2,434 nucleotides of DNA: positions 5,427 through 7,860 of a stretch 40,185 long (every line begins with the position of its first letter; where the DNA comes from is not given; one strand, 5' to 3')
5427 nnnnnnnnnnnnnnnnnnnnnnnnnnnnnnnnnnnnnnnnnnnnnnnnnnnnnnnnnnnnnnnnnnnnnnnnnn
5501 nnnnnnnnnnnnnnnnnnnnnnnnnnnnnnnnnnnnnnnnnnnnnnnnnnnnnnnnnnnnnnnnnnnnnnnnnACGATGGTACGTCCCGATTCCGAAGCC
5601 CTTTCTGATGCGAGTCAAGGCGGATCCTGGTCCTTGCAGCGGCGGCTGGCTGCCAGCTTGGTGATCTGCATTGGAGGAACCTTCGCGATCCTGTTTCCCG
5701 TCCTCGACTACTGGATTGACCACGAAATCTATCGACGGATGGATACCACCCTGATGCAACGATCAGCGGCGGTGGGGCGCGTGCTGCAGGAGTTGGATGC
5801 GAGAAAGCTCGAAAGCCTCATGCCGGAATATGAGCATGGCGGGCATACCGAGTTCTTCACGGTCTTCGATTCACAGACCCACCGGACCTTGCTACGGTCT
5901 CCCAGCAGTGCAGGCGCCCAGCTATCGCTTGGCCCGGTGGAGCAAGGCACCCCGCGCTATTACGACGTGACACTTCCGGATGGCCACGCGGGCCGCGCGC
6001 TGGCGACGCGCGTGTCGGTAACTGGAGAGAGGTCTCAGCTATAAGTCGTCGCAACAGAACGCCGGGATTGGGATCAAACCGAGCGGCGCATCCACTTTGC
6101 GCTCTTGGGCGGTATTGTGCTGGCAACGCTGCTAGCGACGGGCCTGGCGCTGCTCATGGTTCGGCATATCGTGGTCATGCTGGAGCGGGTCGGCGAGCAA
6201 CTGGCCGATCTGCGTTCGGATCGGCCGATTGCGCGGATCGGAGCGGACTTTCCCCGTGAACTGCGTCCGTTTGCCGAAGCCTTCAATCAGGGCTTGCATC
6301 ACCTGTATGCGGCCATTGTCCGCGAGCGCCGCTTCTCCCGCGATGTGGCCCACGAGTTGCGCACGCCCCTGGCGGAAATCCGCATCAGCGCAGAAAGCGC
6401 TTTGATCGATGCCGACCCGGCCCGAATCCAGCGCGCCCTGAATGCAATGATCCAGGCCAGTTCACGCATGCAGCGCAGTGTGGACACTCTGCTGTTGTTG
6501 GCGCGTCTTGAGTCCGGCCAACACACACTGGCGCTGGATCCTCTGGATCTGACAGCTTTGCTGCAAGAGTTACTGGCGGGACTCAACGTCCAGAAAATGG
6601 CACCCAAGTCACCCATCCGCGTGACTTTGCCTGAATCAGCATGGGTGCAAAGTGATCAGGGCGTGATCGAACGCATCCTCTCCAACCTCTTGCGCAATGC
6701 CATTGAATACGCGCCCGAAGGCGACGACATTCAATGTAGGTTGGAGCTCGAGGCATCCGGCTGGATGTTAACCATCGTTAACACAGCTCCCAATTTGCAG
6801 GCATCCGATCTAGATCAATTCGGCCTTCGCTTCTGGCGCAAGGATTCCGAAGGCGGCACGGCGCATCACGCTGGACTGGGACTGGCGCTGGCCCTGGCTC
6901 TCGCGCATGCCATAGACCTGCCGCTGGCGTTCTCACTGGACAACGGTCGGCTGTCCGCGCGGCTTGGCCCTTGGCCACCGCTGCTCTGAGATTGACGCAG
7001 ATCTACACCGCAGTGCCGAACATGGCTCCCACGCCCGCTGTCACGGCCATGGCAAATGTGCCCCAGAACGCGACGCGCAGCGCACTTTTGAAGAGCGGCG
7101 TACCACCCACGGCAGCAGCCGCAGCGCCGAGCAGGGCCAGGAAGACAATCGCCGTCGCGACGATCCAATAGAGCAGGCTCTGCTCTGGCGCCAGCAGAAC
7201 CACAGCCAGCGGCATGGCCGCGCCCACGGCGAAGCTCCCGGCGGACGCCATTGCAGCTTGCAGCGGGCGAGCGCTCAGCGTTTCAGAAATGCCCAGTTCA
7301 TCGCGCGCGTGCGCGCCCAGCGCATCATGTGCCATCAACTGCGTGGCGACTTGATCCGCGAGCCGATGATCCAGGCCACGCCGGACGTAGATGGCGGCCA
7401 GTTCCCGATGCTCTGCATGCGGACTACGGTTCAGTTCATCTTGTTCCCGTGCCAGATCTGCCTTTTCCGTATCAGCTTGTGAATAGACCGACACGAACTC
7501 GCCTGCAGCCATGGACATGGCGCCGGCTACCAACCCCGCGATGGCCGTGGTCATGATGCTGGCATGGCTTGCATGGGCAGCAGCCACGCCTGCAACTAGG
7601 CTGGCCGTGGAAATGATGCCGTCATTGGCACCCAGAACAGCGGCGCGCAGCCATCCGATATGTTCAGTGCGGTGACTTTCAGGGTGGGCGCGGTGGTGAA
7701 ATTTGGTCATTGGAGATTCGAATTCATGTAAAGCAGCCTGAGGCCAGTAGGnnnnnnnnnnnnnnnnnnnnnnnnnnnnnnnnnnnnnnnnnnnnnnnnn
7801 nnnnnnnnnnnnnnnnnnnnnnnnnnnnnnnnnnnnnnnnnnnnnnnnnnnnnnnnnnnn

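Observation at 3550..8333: Candidate iron/superoxide-handling module: NOX-like enzyme, RR/HK pair, cytochrome b561 and VIT1 exporter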

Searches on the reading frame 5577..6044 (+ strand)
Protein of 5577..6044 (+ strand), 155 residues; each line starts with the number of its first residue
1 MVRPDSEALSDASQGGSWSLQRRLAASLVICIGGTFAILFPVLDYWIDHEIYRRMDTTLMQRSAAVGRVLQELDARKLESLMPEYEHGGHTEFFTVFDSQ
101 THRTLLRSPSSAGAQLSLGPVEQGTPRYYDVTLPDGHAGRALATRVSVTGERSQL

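Call 6: search_protein_families(library=pfam, proteins=[window:5577-6041:+])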
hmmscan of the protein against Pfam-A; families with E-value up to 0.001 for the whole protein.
window:5577-6041:+ (155 aa): 0 families

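Call 7: search_protein_families(library=ncbifam, proteins=[window:5577-6041:+])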
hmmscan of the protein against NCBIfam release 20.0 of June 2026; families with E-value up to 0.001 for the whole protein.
window:5577-6041:+ (155 aa): 0 families

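Call 63: list_cluster_members(proteins=[window:5577-6044:+, window:6105-6989:+, window:7752-8303:-, window:15335-17008:+, window:14463-15338:+])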
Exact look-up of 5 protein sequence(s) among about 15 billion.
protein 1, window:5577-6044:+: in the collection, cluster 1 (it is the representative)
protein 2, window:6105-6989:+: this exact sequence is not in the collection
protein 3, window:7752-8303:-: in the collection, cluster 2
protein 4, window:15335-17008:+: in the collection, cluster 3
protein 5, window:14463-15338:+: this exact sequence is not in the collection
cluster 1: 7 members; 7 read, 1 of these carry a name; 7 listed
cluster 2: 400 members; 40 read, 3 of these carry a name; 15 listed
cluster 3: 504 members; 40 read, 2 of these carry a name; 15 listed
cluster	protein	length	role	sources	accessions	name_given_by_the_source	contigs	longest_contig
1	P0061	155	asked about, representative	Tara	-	-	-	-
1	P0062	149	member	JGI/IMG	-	two-component system sensor histidine kinase QseC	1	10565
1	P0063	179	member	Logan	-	-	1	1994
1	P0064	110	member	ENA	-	-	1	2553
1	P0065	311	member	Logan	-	-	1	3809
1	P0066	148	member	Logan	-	-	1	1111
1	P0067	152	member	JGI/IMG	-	-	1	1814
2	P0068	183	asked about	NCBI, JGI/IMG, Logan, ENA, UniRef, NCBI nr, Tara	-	-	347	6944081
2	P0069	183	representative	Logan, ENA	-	-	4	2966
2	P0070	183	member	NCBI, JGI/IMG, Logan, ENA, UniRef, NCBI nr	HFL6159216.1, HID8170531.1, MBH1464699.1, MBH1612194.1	TPA: cytochrome b [Stenotrophomonas maltophilia] | cytochrome b n=1 Tax=Stenotrophomonas TaxID=40323 RepID=UPI0013D96189 | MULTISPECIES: cytochrome b [Stenotrophomonas]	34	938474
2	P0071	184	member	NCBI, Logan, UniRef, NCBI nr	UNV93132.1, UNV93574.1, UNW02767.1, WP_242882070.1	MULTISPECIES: cytochrome b [unclassified Comamonas] | cytochrome b n=1 Tax=unclassified Comamonas TaxID=2638500 RepID=UPI001FA807C7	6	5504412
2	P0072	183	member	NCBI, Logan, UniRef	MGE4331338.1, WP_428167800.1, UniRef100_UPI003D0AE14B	cytochrome b [Diaphorobacter sp.] | cytochrome b n=1 Tax=Diaphorobacter sp. TaxID=1934310 RepID=UPI003D0AE14B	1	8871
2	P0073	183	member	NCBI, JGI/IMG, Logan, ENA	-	-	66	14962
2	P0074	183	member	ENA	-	-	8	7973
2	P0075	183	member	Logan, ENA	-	-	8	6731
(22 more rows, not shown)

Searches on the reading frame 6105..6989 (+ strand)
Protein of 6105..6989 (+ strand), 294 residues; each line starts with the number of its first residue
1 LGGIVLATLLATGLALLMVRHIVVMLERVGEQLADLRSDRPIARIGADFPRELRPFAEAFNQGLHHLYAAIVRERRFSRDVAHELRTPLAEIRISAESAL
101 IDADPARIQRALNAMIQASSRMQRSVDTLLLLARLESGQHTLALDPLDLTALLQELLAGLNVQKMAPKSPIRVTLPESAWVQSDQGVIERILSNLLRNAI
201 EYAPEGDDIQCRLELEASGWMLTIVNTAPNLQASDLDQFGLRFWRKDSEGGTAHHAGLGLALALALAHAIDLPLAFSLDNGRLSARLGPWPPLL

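Call 6: search_protein_families(library=pfam, proteins=[window:6105-6989:+])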
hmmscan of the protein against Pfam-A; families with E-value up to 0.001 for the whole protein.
window:6105-6989:+ (294 aa): 2 families
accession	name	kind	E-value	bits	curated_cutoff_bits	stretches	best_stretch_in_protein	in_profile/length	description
PF00512.31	HisKA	-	1.8e-13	50.7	26.9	1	74-138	2-66/66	His Kinase A (phospho-acceptor) domain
PF02518.31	HATPase_c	-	2.3e-11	44.5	26.4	1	185-268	3-85/111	Histidine kinase-, DNA gyrase B-, and HSP90-like ATPase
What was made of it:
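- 5577..6989 (+): Sensor histidine kinase (HmzS equivalent), interrupted by an in-frame TAA at 6042-6044. HisKA plus HATPase_c in the C-terminal part (call 6).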

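Call 7: search_protein_families(library=ncbifam, proteins=[window:6105-6989:+])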
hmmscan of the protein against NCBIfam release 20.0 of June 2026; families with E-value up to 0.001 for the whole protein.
window:6105-6989:+ (294 aa): 58 families (the best 25 are shown)
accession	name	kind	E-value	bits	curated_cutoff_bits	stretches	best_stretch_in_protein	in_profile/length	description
TIGR01386.1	cztS_silS_copS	subfamily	4.7e-41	141.2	292.55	1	5-268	171-435/457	heavy metal sensor histidine kinase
NF007664.1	PRK10337.1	equivalog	2.6e-34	118.6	475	1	14-277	170-429/442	quorum sensing histidine kinase QseC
TIGR02966.1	phoR_proteo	equivalog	4e-32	111.5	334.2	1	75-264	115-305/333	phosphate regulon sensor histidine kinase PhoR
NF008312.0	PRK11100.1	equivalog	2.6e-30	105.7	356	1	8-267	192-449/477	two-component system sensor histidine kinase CreC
NF012163.2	BaeS_SmeS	equivalog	8.5e-27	94.2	500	1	5-271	171-437/457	sensor histidine kinase efflux regulator BaeS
NF046044.1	PnpS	equivalog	4.6e-26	91.8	400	1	77-264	173-361/390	two-component system histidine kinase PnpS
NF008025.0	PRK10755.1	equivalog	5e-26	91.3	314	1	9-263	78-326/362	two-component system sensor histidine kinase PmrB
NF041735.1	hist_kin_RppB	equivalog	5.6e-26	91.3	400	1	67-270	209-417/438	two-component system sensor histidine kinase RppB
NF033092.0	HK_WalK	equivalog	1.3e-24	86.8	725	1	74-264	372-566/594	cell wall metabolism sensor histidine kinase WalK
NF052314.1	T9SS_HK_PorY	subfamily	1.7e-24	86.6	350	1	58-282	195-411/418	PorY family sensor histidine kinase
NF040691.1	MtrAB_MtrB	equivalog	8.1e-24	84.5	450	1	2-265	193-465/507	MtrAB system histidine kinase MtrB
NF007837.0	PRK10549.1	equivalog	1.1e-23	83.7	603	1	5-269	171-435/466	envelope stress sensor histidine kinase BaeS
NF007345.0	PRK09835.1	subfamily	1.6e-21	76.4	423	1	9-265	196-454/482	Cu(+)/Ag(+) sensor histidine kinase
NF007898.0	PRK10604.1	equivalog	2.4e-21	76.4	478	1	43-270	181-401/433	two-component system sensor histidine kinase RstB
NF047465.1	hybrid_HK_LvrA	exception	3.8e-21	74.8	1200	1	76-265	204-393/819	hybrid histidine kinase/response regulator LvrA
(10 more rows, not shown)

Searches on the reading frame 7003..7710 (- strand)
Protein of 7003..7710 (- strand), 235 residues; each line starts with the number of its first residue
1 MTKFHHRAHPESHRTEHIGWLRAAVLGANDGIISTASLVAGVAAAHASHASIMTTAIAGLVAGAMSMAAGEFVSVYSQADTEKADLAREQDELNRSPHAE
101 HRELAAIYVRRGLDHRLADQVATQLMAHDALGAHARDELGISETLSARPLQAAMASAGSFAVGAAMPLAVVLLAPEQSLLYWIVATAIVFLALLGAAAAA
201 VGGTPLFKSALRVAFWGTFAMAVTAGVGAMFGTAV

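Call 6: search_protein_families(library=pfam, proteins=[window:7003-7710:-])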
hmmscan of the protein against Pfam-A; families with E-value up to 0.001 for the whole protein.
window:7003-7710:- (235 aa): 1 family
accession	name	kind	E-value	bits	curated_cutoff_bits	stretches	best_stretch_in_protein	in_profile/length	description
PF01988.24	VIT1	-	3e-66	223.7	28.1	1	21-228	1-213/214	VIT family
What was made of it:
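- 7003..7710 (-): VIT1/CCC1-family Fe(II)/Mn(II) transporter (235 aa). Pfam VIT1, 223.7 bits (call 6).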

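Call 7: search_protein_families(library=ncbifam, proteins=[window:7003-7710:-])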
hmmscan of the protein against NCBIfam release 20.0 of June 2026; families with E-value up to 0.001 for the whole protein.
window:7003-7710:- (235 aa): 1 family
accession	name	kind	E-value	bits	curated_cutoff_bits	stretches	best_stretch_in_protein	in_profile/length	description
TIGR00267.1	TIGR00267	hypoth_equivalog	6.5e-07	29.2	156.95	1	22-99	1-70/171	TIGR00267 family protein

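Call 33: search_solved_structures(query=window:7003-7710:-, max_evalue=0.001, show_alignments=1)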
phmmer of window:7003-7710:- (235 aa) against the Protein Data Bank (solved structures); distinct sequences matched with E-value up to 0.001: 1.
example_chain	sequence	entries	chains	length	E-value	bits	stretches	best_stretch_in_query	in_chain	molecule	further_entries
6iu3_A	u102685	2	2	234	3.5e-22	82.7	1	9-228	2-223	VIT1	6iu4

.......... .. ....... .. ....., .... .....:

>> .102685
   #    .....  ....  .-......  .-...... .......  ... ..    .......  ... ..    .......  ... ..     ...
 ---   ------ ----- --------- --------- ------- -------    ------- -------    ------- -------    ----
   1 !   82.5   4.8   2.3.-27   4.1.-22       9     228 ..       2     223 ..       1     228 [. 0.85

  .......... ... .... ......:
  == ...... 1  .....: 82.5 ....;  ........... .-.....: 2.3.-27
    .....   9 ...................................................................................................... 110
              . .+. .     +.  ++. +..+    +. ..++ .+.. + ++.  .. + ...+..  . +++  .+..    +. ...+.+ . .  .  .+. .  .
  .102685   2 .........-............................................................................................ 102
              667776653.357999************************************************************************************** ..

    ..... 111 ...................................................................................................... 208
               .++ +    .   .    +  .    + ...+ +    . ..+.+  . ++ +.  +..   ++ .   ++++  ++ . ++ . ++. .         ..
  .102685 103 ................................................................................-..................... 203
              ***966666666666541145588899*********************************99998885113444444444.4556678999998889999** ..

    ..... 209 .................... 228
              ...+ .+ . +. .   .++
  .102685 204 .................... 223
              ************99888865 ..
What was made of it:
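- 7003..7710 (-): EgVIT1 6iu3, E 3.5e-22, with the pore Asp/Met and the acidic cytoplasmic helix aligned (call 33).
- On VIT1/CCC1 transporters: Aligned to EgVIT1 (call 33).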

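Call 54: search_dna_similar(query=window:7003-7710:-, collection=plasmids, mode=protein, max_rows=45)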
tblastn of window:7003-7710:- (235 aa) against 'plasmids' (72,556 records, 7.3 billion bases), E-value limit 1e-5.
Records with a match: 378; places in all: 418; records where one place covers at least 80% of the query: 340.
Best place of each record, by identity: 60-80% 77; <60% 301.
By first word of the organism name: Pseudosulfitobacter 38; Rhizobium 29; Klebsiella 28; Acetobacter 21; Enterobacter 17; Acinetobacter 16; Agrobacterium 15; Leuconostoc 14; Shinella 11; Paracoccus 11; and 85 more.
By predicted mobility (MOB-suite, as given by PLSDB): conjugative 172; non-mobilizable 128; mobilizable 78.
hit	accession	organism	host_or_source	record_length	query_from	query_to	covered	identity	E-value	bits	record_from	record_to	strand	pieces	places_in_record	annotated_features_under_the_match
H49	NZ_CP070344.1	Variovorax sp. PDNC026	cell culture,Plastic debris in ...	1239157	1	232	99%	78.9%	6e-83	276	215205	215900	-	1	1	none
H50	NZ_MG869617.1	Polaromonas sp. E3S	Ecology Glacier, King George Island, ...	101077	6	235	98%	66.5%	1e-61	214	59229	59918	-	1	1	VIT family protein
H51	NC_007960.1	Nitrobacter hamburgensis X14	-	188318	11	235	96%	68.0%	2e-54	194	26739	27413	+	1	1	VIT family protein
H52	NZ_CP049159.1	Caballeronia sp. SBC1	whole organism,soil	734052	7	235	97%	66.4%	1e-62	218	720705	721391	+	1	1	VIT family protein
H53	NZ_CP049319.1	Caballeronia sp. SBC2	whole organism,soil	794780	7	235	97%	66.4%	1e-62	218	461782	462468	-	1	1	VIT family protein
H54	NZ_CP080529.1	Mesorhizobium sp. AR07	Oxytropis sp.,Cell culture,root nodule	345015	9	235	97%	67.0%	4e-58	205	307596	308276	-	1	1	VIT family protein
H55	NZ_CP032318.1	Hymenobacter oligotrophus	whole organism,R2A medium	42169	1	231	98%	64.9%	6e-66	227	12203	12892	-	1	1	VIT family protein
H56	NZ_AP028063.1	Marinobacter shengliensis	-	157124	9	235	97%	66.1%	8e-64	221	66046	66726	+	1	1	VIT family protein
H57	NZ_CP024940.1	Paraburkholderia hospita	soil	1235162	9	232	95%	66.5%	2e-60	211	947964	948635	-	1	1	record has no annotation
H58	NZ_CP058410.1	Trichlorobacter lovleyi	whole genome,river sediment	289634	3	235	99%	63.9%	8e-60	209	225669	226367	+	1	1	VIT family protein | hypothetical protein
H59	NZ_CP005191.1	Sphingobium sp. MI1205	-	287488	1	235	100%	63.0%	2e-64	223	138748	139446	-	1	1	VIT family protein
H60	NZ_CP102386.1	Sphingopyxis sp. DBS4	soil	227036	1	235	100%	63.0%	6e-64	221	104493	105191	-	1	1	VIT family protein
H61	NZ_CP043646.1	Hymenobacter sp. NBH84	pure culture,soil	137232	9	231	95%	66.4%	2e-64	223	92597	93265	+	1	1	VIT family protein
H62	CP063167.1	Variovorax paradoxus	-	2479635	9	235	97%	64.8%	1e-53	192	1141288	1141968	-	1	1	VIT family protein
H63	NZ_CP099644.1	Paraburkholderia fungorum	Arabidopsis thaliana,pure culture,leaf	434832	7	232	96%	65.0%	8e-53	189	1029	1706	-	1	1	VIT family protein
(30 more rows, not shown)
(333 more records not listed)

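Call 56: get_annotated_region(hit=H50, flank=7000)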
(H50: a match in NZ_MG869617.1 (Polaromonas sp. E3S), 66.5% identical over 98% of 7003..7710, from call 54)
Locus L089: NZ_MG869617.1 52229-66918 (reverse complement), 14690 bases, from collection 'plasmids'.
description: Polaromonas sp. E3S plasmid pE3SP1, complete sequence
organism: Polaromonas sp. E3S (NCBI taxid 1840265)
taxonomy: Bacteria; Pseudomonadota; Betaproteobacteria; Burkholderiales; Comamonadaceae; Polaromonas; Polaromonas sp. E3S
host: -; source: Ecology Glacier, King George Island, Antarctica, surface; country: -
typing (MOB-suite, as given by PLSDB): non-mobilizable
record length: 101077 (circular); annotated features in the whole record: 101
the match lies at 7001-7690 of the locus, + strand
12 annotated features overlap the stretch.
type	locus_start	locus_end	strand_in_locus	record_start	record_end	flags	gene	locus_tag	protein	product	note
CDS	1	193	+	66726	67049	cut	-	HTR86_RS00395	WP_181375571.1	rhodanese-like domain-containing protein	-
CDS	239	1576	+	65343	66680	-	-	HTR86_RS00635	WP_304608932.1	P-loop NTPase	-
CDS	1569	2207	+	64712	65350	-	-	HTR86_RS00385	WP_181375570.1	NifU family protein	-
CDS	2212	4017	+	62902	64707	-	-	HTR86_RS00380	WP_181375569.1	protein adenylyltransferase SelO family protein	-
CDS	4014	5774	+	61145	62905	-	-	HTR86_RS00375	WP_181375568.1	SagB/ThcOx family dehydrogenase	-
CDS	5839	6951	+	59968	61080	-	moaA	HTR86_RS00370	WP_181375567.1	GTP 3',8-cyclase MoaA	GO:0006777 - Mo-molybdopterin cofactor biosynthetic process [Evidence IEA]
CDS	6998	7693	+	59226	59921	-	-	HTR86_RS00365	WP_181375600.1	VIT family protein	-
CDS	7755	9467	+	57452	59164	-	ilvB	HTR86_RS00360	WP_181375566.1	biosynthetic-type acetolactate synthase large subunit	GO:0009097 - isoleucine biosynthetic process [Evidence IEA]; GO:0009099 - valine biosynthetic process [Evidence IEA]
CDS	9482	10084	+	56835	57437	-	ilvN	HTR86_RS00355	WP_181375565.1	acetolactate synthase small subunit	GO:0009082 - branched-chain amino acid biosynthetic process [Evidence IEA]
CDS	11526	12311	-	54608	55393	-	istB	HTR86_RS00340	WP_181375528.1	IS21-like element helper ATPase IstB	-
CDS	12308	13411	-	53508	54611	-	istA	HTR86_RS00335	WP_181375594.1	IS21 family transposase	-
CDS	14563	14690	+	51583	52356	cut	istB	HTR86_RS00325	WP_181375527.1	IS21-like element helper ATPase IstB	-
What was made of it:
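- VIT1 homologues occur in unrelated contexts (call 56).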

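Call 57: get_annotated_region(hit=H56, flank=7000)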
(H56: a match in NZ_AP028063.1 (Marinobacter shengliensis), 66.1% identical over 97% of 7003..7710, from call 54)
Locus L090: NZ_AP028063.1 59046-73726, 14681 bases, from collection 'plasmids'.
description: Marinobacter shengliensis strain D49 plasmid pMAD49a, complete sequence
organism: Marinobacter shengliensis (NCBI taxid 1389223)
taxonomy: Bacteria; Pseudomonadota; Gammaproteobacteria; Pseudomonadales; Marinobacteraceae; Marinobacter; Marinobacter shengliensis
host: -; source: -; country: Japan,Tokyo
typing (MOB-suite, as given by PLSDB): conjugative; replicon rep_cluster_255; relaxase MOBH; mating-pair formation MPF_G
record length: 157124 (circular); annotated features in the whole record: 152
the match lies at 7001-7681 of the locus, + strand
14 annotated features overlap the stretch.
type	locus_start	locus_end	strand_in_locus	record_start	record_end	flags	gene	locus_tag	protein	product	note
CDS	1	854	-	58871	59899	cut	-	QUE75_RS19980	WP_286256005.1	glycosyltransferase family 2 protein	-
CDS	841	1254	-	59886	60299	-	-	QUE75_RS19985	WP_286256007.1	GtrA family protein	-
CDS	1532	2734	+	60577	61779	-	-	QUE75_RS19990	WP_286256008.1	MFS transporter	-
CDS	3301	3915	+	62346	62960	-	-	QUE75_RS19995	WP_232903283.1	tyrosine-type recombinase/integrase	GO:0015074 - DNA integration [Evidence IEA]; GO:0006310 - DNA recombination [Evidence IEA]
CDS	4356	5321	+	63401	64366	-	dmeF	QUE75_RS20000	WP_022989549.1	CDF family Co(II)/Ni(II) efflux transporter DmeF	GO:0006812 - monoatomic cation transport [Evidence IEA]; GO:0055085 - transmembrane transport [Evidence IEA]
CDS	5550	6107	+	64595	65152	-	-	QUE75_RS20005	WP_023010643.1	manganese efflux pump MntP family protein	-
CDS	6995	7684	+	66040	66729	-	-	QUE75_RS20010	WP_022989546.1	VIT family protein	-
CDS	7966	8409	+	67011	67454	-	-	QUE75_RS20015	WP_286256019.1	hypothetical protein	-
CDS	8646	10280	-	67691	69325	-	-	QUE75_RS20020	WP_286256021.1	conjugal transfer protein TraG N-terminal domain-containing protein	-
CDS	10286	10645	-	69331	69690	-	-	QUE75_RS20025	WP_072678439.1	hypothetical protein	-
CDS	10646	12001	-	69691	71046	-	-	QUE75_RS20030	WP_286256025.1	integrating conjugative element protein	-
CDS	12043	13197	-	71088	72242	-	-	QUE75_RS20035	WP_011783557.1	TIGR03756 family integrating conjugative element protein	-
CDS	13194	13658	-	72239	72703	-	-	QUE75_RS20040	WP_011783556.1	DUF1525 domain-containing protein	-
CDS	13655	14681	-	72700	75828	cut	-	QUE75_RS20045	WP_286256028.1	conjugative transfer ATPase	GO:0008150 - biological_process [Evidence IEA]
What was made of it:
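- A Marinobacter VIT1 sits beside DmeF and MntP (call 57).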
